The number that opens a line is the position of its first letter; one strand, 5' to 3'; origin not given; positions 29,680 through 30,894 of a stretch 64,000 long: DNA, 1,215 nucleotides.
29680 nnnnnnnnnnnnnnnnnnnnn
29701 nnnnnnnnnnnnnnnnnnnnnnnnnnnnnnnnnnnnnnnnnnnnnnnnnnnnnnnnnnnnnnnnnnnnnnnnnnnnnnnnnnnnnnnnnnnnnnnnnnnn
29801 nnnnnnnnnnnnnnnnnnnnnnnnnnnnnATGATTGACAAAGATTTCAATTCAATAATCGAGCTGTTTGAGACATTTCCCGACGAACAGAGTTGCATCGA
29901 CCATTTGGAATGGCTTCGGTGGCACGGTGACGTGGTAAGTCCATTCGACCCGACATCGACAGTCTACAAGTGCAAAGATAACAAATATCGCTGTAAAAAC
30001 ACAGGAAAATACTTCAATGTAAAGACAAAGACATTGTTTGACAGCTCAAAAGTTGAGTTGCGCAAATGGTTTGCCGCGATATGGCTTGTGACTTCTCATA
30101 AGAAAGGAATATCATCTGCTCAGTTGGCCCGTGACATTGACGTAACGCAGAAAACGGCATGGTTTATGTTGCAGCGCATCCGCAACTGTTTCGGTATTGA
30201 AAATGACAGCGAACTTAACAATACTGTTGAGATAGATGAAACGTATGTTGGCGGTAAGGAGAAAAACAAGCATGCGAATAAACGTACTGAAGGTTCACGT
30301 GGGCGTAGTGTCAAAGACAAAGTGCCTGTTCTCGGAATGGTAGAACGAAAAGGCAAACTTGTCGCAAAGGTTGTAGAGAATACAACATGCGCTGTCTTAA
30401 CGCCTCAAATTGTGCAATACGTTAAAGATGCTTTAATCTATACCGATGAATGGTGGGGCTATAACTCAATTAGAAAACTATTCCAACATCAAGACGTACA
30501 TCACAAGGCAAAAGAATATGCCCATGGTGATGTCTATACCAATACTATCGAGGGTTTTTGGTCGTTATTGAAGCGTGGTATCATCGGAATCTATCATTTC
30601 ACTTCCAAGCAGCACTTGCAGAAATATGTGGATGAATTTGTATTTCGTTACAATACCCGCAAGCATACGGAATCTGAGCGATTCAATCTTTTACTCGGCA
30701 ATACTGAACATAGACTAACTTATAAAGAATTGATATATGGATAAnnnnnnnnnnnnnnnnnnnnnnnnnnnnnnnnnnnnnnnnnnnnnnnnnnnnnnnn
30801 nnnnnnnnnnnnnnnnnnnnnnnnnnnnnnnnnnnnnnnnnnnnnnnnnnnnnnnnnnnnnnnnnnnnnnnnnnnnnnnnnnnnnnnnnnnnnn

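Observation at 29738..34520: Precisely delimited cargo-carrying IS1595-family transposon (4,767 bp) with an 8-bp TSD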

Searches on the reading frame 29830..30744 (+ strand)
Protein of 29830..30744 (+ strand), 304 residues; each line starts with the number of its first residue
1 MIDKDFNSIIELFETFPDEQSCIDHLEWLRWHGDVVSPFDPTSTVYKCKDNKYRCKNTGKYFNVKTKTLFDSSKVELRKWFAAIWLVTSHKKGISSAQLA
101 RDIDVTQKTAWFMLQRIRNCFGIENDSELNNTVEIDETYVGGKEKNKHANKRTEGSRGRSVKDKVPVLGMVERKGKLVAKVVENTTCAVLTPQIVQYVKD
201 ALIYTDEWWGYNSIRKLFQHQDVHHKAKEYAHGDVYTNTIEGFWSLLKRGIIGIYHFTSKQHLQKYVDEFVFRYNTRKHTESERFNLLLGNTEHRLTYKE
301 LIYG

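Call 6: search_protein_families(library=pfam, proteins=[window:29830-30744:+], max_evalue=0.01)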
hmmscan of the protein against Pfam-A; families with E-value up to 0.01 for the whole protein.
window:29830-30744:+ (304 aa): 2 families
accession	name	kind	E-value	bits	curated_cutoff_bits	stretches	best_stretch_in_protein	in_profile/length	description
PF12762.13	DDE_Tnp_IS1595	-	2.1e-44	151.6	27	1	129-275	2-153/153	ISXO2-like transposase domain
PF13683.12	rve_3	-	0.0023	18.1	26.5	1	240-278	19-57/67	Integrase core domain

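Call 10: find_encoding_contigs(protein=window:29830-30744:+, flank=10000, max_places=10)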
Protein window:29830-30744:+ (304 aa): 2 contigs read that carry it; 2 places shown.
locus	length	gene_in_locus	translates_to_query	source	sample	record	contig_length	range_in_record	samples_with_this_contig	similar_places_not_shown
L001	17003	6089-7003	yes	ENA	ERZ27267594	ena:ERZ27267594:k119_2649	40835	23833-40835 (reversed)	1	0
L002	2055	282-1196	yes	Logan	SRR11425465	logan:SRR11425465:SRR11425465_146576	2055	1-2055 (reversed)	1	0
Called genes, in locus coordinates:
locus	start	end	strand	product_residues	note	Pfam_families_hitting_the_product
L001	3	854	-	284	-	?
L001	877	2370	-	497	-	PF14322:SusD-like_3, PF07980:SusD_RagB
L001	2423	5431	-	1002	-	PF13620:CarboxypepD_reg, PF13715:CarbopepD_reg_2, PF07715:Plug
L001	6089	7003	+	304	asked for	PF12762:DDE_Tnp_IS1595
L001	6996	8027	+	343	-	PF10546:P63C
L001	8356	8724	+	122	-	PF13648:Lipocalin_4 (weak)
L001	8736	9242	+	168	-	-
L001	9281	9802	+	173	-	-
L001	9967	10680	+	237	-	PF01936:NYN (weak)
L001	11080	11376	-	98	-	PF01797:Y1_Tnp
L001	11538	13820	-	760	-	PF07244:POTRA (faint), PF01103:Omp85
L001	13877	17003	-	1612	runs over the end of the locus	PF05359:DUF748 (faint), PF04357:TamB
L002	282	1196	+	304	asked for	PF12762:DDE_Tnp_IS1595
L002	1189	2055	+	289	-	?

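Call 11: find_related_loci(query=window:29830-30744:+, collection=genome_contigs, flank=10000)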
Query window:29830-30744:+ (304 aa) in genome_contigs; peptide patterns used: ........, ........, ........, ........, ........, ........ (x = any residue, [..] = any of these).
600 stretches matched a pattern (row limit reached: there are more); 589 encode a relative of the query (tblastn E <= 1e-3); the best 80 are kept; 80 distinct loci.
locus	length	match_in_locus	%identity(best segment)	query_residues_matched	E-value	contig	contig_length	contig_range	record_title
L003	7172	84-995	78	1-304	4e-164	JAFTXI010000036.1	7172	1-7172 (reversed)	MAG: Bacteroidales bacterium isolate RGIG4235 Roe_deer_Colon-4__c2119, whole genome shotgun sequence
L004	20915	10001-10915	77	1-304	4e-156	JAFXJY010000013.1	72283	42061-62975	MAG: Bacteroidaceae bacterium isolate RGIG6483 Sheep_Rectum.Co__c1297736, whole genome shotgun sequence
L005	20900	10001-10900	74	5-304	2e-154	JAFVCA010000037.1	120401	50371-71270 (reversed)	MAG: Bacteroidales bacterium isolate RGIG5033 Roe_deer_Rumen.Co__c1036369, whole genome shotgun sequence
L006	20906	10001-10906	70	1-302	5e-150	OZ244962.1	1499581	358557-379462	MAG: Gammaproteobacteria bacterium isolate 968babb0-bb61-4cc3-8804-d24b8dd7e2ac genome assembly, chromosome: 1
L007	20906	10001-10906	70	1-302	5e-150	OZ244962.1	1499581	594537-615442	MAG: Gammaproteobacteria bacterium isolate 968babb0-bb61-4cc3-8804-d24b8dd7e2ac genome assembly, chromosome: 1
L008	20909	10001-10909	82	2-304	6e-173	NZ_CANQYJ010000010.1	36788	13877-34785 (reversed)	MAG: uncultured Rikenella sp. isolate Lapin-015__bin72 Lapin-015__NODE_889_length_36788_cov_7.221351, whole genome shotg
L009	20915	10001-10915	68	1-304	4e-147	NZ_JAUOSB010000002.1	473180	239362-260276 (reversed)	Wenyingzhuangia sp. 2_MG-2023 strain B3M12 JILBFBID_2, whole genome shotgun sequence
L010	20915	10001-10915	67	1-304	3e-146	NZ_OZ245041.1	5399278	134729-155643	MAG: Kordia sp. isolate bfdb8b16-a78d-4fcc-957b-55b0cbd6d888 chromosome 1, complete sequence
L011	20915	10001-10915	67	1-304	2e-144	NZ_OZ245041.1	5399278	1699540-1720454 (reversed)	MAG: Kordia sp. isolate bfdb8b16-a78d-4fcc-957b-55b0cbd6d888 chromosome 1, complete sequence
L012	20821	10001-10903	68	1-304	7e-143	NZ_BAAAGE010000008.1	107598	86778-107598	Aquimarina litoralis strain JCM 15974 sequence08, whole genome shotgun sequence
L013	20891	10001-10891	69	1-296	5e-143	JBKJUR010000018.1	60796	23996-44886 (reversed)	MAG: Methylotenera sp. isolate ant_bin.8 S1Ck117_5206562_flag_0_multi_87.0000_len_60796, whole genome shotgun sequence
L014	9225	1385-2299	70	1-304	4e-142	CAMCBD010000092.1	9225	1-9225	MAG: Nitrosomonas ureae isolate LH-05nov19-234 genome assembly, contig: LH-05nov19-C19019, whole genome shotgun sequence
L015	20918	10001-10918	67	1-304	3e-140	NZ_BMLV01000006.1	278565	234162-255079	Cloacibacterium rupense strain CGMCC 1.7656 sequence06, whole genome shotgun sequence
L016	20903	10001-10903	65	1-304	1e-137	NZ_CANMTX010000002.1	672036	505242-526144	Uncultured Maribacter sp. isolate 2B2-74-3Z.fasta NODE_2, whole genome shotgun sequence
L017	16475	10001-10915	68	1-304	2e-137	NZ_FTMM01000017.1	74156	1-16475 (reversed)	Chryseobacterium sp. RU37D, whole genome shotgun sequence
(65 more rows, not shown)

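Call 51: search_protein_families(library=ncbifam, proteins=[window:29830-30744:+], max_evalue=0.01)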
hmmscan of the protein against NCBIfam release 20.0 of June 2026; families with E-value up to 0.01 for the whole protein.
window:29830-30744:+ (304 aa): 3 families
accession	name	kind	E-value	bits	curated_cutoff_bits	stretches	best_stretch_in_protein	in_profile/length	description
NF033547.1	transpos_IS1595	equivalog_domain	6.5e-62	209.2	75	1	72-277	1-215/215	IS1595 family transposase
NF033516.0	transpos_IS3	equivalog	0.00073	18.9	160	1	201-279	277-356/369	IS3 family transposase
NF033587.1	transpos_IS6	equivalog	0.0026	17.5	125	0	197-278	122-202/202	IS6 family transposase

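Call 52: search_protein_families(library=padloc, proteins=[window:29830-30744:+], max_evalue=0.01)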
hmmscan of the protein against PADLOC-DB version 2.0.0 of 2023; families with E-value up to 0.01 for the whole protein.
window:29830-30744:+ (304 aa): 0 families

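Call 53: search_protein_families(library=phrogs, proteins=[window:29830-30744:+], max_evalue=0.001)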
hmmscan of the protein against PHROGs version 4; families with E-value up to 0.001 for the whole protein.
window:29830-30744:+ (304 aa): 3 families
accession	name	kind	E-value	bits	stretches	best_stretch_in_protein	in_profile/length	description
phrog_25593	-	unknown function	6.6e-34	118.5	1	15-283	20-310/344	-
phrog_9697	-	unknown function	9.3e-20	72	1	93-234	22-158/164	-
phrog_13752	-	unknown function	1.4e-12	48.7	1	164-277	3-116/131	-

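Call 60: find_homologous_proteins(query=window:29830-30744:+, max_evalue=1e-80)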
Query window:29830-30744:+ (304 aa): 3781 proteins with E <= 1e-80 among 8000 candidates; the best 120 are listed.
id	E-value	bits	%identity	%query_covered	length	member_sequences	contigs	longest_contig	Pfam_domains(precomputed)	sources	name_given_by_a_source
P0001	3.2e-193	659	92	100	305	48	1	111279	PF12762.14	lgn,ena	-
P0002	3.3e-193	659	92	100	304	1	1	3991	PF12762.14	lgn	-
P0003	4.4e-193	658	92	100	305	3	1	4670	PF12762.14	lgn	-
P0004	3.8e-191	652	92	100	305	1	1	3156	PF12762.14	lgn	-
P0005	7.3e-191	651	91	100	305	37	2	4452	PF12762.14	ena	-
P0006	8.3e-191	651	90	100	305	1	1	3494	PF12762.14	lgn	-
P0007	1.8e-189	646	91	100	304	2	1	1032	PF12762.14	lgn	-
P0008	4.8e-189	645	89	100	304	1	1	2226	PF12762.14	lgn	-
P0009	6.5e-188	641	90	100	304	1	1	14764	PF12762.14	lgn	-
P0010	1.2e-181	621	86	100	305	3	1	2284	PF12762.14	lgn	-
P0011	2.0e-177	607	86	100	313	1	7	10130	PF12762.14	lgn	-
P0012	4.9e-174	596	83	100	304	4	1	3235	PF12762.14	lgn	-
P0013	1.4e-173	594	84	99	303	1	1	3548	PF12762.14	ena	-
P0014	5.2e-173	592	83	100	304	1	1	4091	PF12762.14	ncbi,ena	-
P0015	5.6e-173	592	83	100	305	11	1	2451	PF12762.14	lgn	-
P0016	5.9e-173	592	84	99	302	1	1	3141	PF12762.14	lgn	-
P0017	8.1e-173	592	83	99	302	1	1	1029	PF12762.14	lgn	-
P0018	8.7e-173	592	84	99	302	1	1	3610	PF12762.14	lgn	-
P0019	1.7e-172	591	84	99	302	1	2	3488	PF12762.14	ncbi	-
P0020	2.0e-172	590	83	100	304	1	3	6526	PF12762.14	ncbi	-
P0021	4.2e-172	589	83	99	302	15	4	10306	PF12762.14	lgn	-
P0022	4.7e-172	589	83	99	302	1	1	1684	PF12762.14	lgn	-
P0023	6.9e-172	589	83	99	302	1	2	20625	PF12762.14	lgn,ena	-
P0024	7.5e-172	589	84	99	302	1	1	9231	PF12762.14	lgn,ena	-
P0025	7.9e-172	588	83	99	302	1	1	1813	PF12762.14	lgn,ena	-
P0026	8.5e-172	588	82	99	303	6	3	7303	PF12762.14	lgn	-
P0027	5.7e-171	586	83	99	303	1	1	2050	PF12762.14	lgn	-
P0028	6.7e-171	585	81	99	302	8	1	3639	PF12762.14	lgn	-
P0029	1.9e-170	584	83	99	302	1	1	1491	PF12762.14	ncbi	-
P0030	1.9e-170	584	83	99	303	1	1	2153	PF12762.14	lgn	-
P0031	4.1e-170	583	82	100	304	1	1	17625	PF12762.14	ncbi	-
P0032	7.3e-170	582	82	99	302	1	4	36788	PF12762.14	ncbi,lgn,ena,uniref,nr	ncbi:IS1595 family transposase [uncultured Rikenella sp.]|uniref:IS1595 family transposase n=1 Tax=u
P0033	3.5e-169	580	82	100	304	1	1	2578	PF12762.14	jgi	-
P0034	1.5e-168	578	81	100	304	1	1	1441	PF12762.14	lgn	-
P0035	6.3e-165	566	81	100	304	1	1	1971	PF12762.14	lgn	-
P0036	9.6e-165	565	79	100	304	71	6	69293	PF12762.14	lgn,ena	-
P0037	1.1e-164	565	80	100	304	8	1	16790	PF12762.14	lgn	-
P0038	2.2e-164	564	79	100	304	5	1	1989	PF12762.14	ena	-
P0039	9.0e-164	562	78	100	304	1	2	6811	PF12762.14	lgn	-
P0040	1.0e-163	562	79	100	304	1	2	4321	PF12762.14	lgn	-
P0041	1.3e-163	562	79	100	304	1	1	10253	PF12762.14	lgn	-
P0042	1.3e-163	562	79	100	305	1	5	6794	PF12762.14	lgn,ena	-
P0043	3.1e-163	560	78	100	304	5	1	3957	PF12762.14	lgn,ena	-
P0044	4.3e-163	560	79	100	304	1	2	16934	PF12762.14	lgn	-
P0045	5.6e-163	559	79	100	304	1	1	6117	PF12762.14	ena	-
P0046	6.8e-163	559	79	100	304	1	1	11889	PF12762.14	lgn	-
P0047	7.0e-163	559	79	100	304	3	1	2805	PF12762.14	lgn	-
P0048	2.3e-162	557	78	100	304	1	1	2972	PF12762.14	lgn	-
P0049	2.4e-162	557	78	100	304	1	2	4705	PF12762.14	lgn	-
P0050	3.0e-162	557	79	100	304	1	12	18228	PF12762.14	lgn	-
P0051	3.1e-162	557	79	99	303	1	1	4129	PF12762.14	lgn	-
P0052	3.5e-162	557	79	100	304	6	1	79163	PF12762.14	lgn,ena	-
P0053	4.6e-162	556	78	100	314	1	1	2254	PF12762.14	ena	-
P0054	5.3e-162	556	78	100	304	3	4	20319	PF12762.14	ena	-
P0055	8.7e-162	556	78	100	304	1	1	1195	PF12762.14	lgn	-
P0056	8.7e-162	556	79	100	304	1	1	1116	PF12762.14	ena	-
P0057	1.1e-161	555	79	100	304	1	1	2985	PF12762.14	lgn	-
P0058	1.1e-161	555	78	100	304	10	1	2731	PF12762.14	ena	-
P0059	1.2e-161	555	78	100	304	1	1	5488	PF12762.14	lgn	-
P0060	1.2e-161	555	79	100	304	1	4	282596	PF12762.14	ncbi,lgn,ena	-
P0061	1.6e-161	555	78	100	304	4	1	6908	PF12762.14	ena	-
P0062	5.2e-161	553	78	100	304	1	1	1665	PF12762.14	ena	-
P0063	8.6e-160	549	78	100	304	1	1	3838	PF12762.14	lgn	-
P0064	1.9e-159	548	78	100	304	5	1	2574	PF12762.14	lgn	-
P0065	2.0e-159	548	76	100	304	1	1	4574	PF12762.14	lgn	-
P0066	2.7e-159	547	77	100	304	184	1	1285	PF12762.14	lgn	-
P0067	3.2e-158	544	76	100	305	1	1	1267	PF12762.14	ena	-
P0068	3.6e-158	544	76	100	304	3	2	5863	PF12762.14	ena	-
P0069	7.5e-158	543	77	100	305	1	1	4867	PF12762.14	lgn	-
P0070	9.2e-155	532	77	100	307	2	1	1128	PF12762.14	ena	-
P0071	6.7e-153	526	72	100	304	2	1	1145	PF12762.14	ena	-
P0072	9.6e-153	526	74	99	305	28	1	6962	PF12762.14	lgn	-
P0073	1.4e-152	525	74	99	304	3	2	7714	PF12762.14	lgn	-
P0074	3.4e-150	517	72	100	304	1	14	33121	PF12762.14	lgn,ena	-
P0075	3.7e-150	517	71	100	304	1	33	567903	PF12762.14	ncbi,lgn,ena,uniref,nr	ncbi:IS1595 family transposase [Alistipes ihumii]|uniref:IS1595 family transposase n=1 Tax=Alistipes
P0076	4.5e-150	517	71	100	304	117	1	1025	PF12762.14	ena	-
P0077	4.6e-150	517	71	100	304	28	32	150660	PF12762.14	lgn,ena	-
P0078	4.7e-150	517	73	100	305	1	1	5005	PF12762.14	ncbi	-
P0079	8.5e-150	516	72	99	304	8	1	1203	PF12762.14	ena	-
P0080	2.0e-149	515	71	100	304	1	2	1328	PF12762.14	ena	-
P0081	2.1e-149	515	71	100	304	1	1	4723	PF12762.14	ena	-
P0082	2.6e-149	515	72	100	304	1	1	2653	PF12762.14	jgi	jgi:hypothetical protein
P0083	3.4e-149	514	73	100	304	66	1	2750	PF12762.14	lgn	-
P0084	1.0e-148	513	72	99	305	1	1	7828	PF12762.14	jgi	jgi:transposase-like protein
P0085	2.2e-148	512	72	100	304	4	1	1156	PF12762.14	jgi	jgi:hypothetical protein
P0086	2.3e-148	511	78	93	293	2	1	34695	PF12762.14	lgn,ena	-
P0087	4.2e-148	511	71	100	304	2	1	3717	PF12762.14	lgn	-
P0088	5.2e-148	510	70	100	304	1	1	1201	PF12762.14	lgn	-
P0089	6.3e-148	510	72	99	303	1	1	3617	PF12762.14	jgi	jgi:transposase-like protein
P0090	1.0e-147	509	72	100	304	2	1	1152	PF12762.14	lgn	-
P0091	1.2e-147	509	72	99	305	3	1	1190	PF12762.14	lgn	-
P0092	2.0e-147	508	73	99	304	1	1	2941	PF12762.14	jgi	jgi:transposase-like protein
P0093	2.2e-147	508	70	100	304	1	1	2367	PF12762.14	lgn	-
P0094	3.9e-147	507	71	100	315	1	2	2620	PF12762.14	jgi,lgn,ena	-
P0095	4.2e-147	507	73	100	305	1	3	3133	PF12762.14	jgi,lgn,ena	-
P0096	4.9e-147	507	72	100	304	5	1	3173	PF12762.14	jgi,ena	-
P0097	5.4e-147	507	71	100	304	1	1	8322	PF12762.14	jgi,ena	-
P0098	6.5e-147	507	72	100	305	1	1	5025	PF12762.14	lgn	-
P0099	8.8e-147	506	71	100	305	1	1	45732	PF12762.14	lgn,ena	-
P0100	9.3e-147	506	71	99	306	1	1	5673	PF12762.14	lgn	-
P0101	9.5e-147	506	72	100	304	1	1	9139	PF12762.14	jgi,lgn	jgi:hypothetical protein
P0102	1.1e-146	506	70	100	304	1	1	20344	PF12762.14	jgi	-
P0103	1.2e-146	506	71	100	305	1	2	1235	PF12762.14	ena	-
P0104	1.2e-146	506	71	100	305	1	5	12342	PF12762.14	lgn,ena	-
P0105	1.2e-146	506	71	100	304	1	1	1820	PF12762.14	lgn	-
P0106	1.6e-146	505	72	100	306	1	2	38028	PF12762.14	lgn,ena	-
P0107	1.8e-146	505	70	100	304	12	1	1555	PF12762.14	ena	-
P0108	2.4e-146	505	72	100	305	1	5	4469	PF12762.14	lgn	-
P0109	3.3e-146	504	70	100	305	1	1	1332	PF12762.14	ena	-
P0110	3.4e-146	504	72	99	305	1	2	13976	PF12762.14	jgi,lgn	-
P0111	3.6e-146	504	71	100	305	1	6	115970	PF12762.14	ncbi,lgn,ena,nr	ncbi:IS1595 family transposase [bacterium]|nr:IS1595 family transposase [bacterium]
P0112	3.8e-146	504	71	100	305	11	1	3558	PF12762.14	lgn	-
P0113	4.7e-146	504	71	99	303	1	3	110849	PF12762.14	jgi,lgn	jgi:transposase-like protein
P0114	5.6e-146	504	70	100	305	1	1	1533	PF12762.14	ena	-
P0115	5.8e-146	504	70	99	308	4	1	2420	PF12762.14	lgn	-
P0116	7.1e-146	503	70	100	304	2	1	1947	PF12762.14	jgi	jgi:transposase-like protein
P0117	7.3e-146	503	70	99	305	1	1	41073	PF12762.14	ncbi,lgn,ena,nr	ncbi:MAG TPA: IS1595 family transposase [Prolixibacteraceae bacterium]|nr:IS1595 family transposase 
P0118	7.6e-146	503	70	100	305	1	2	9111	PF12762.14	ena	-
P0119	9.6e-146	503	71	100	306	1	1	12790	PF12762.14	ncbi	-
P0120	1.0e-145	503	71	99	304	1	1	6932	PF12762.14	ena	-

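Call 61: find_encoding_contigs(protein=P0001, flank=7000, max_places=6)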
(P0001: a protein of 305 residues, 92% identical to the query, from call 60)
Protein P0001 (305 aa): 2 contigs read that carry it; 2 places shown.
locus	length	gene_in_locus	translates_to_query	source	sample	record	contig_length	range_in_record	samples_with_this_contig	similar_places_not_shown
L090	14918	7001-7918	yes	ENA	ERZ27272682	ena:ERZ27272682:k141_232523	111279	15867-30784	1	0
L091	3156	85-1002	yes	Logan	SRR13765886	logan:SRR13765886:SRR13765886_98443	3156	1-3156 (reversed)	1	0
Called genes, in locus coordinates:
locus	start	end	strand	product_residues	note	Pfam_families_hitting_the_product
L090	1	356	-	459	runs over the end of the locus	PF05426:Alginate_lyase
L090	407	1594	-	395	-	PF05426:Alginate_lyase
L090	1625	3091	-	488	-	PF02368:Big_2, PF26182:Ig_NUP210_5th (faint), PF26918:Ig_Eae (faint), PF02368:Big_2, PF16351:DUF4979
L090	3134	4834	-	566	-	PF14322:SusD-like_3, PF07980:SusD_RagB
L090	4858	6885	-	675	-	-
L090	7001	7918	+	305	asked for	PF12762:DDE_Tnp_IS1595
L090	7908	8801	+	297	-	PF04383:KilA-N, PF26567:BstA_C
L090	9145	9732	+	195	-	-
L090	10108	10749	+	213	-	PF01612:DNA_pol_A_exo1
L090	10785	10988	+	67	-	-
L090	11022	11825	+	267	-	PF01226:Form_Nir_trans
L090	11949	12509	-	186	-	-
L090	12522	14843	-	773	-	PF13734:Inhibitor_I69, PF01640:Peptidase_C10, PF18962:Por_Secre_tail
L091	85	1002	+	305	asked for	PF12762:DDE_Tnp_IS1595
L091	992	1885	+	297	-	PF04383:KilA-N, PF26567:BstA_C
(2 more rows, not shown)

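Call 62: find_encoding_contigs(protein=P0009, flank=7000, max_places=6)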
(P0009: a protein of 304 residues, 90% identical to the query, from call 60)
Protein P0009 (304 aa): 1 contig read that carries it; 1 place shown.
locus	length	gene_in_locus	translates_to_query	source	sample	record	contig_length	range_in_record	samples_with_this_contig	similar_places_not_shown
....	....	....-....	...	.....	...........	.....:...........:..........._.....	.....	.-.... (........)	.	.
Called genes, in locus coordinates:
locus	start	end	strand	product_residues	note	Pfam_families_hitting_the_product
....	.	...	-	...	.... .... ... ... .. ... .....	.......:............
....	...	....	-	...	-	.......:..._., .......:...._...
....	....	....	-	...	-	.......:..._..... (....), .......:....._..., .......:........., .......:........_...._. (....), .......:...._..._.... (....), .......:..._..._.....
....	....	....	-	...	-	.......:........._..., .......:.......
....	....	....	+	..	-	-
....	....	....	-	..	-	-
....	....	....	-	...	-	-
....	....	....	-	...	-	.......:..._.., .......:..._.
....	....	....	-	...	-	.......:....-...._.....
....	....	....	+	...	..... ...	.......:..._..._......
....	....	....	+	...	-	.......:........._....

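Call 63: find_encoding_contigs(protein=P0011, flank=7000, max_places=8)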
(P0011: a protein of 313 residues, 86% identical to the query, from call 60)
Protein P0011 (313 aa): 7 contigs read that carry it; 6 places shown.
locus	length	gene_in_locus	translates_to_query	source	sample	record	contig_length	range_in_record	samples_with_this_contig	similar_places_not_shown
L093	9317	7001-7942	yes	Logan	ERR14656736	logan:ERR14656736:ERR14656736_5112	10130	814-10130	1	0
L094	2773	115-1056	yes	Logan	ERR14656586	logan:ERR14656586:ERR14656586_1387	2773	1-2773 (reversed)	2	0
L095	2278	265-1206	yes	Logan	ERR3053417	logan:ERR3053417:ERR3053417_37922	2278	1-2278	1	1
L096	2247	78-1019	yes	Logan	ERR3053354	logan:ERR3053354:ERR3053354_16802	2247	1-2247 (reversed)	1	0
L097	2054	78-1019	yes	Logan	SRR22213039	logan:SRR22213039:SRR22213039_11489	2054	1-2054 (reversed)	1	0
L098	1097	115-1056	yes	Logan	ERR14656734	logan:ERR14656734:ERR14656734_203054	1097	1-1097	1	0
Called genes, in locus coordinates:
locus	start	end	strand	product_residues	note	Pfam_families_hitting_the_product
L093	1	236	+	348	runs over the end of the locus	?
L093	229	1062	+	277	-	PF00535:Glycos_transf_2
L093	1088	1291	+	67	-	-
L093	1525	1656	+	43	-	-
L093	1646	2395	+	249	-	PF05704:Caps_synth, PF12919:TcdA_TcdB (faint), PF04488:Gly_transf_sug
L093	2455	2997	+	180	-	PF14602:Hexapep_2 (faint), PF00132:Hexapep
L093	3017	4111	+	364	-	PF13439:Glyco_transf_4, PF00534:Glycos_transf_1, PF13692:Glyco_trans_1_4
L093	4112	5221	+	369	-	PF13439:Glyco_transf_4 (weak), PF00534:Glycos_transf_1, PF13692:Glyco_trans_1_4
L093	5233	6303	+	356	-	PF13439:Glyco_transf_4, PF20706:GT4-conflict (weak), PF00534:Glycos_transf_1, PF13692:Glyco_trans_1_4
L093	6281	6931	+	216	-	-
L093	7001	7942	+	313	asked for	PF12762:DDE_Tnp_IS1595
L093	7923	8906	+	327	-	PF10546:P63C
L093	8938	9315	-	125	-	?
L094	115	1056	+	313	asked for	PF12762:DDE_Tnp_IS1595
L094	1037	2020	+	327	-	PF10546:P63C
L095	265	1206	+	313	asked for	PF12762:DDE_Tnp_IS1595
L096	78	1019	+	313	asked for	PF12762:DDE_Tnp_IS1595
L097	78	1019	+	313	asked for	PF12762:DDE_Tnp_IS1595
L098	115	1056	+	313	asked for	PF12762:DDE_Tnp_IS1595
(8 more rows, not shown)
